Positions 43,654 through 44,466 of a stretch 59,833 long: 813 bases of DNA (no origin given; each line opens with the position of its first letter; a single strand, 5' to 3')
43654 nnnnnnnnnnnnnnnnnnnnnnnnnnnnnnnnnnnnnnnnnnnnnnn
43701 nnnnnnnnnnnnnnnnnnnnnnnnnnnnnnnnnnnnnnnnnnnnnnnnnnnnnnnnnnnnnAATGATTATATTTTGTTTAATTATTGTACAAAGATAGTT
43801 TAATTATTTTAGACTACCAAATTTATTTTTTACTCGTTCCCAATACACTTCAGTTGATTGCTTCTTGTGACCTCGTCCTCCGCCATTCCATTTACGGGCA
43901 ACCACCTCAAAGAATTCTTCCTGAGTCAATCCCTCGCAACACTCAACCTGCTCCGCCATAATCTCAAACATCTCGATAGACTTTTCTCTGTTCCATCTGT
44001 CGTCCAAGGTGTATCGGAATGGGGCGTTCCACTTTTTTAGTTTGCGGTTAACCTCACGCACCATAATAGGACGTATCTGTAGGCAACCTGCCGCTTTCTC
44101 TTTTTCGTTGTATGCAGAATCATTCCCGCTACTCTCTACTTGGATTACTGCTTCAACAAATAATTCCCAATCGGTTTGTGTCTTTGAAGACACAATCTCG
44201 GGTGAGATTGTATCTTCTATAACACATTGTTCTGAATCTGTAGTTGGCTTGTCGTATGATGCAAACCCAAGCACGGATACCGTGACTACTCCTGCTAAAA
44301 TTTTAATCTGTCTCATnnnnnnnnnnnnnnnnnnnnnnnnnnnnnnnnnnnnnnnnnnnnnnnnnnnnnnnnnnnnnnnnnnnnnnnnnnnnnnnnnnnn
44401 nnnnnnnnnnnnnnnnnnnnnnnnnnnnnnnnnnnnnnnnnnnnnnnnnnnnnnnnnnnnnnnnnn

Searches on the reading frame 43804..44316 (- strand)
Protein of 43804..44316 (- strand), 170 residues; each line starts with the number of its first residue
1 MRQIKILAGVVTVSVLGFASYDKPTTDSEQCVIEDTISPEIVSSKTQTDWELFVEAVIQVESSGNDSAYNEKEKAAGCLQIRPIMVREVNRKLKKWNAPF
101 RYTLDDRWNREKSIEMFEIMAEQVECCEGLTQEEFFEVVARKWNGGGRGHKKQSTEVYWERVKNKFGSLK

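Call 14: search_protein_families(library=pfam, proteins=[window:43804-44316:-], max_evalue=0.01)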
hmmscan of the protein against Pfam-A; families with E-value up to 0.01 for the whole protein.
window:43804-44316:- (170 aa): 1 family
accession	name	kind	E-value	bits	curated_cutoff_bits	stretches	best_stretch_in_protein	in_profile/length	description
PF01464.25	SLT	-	1.2e-05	25.3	21.3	1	45-133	8-86/117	Transglycosylase SLT domain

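Call 15: search_protein_families(library=phrogs, proteins=[window:43804-44316:-], max_evalue=0.01)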
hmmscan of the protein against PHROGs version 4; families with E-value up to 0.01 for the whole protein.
window:43804-44316:- (170 aa): 0 families
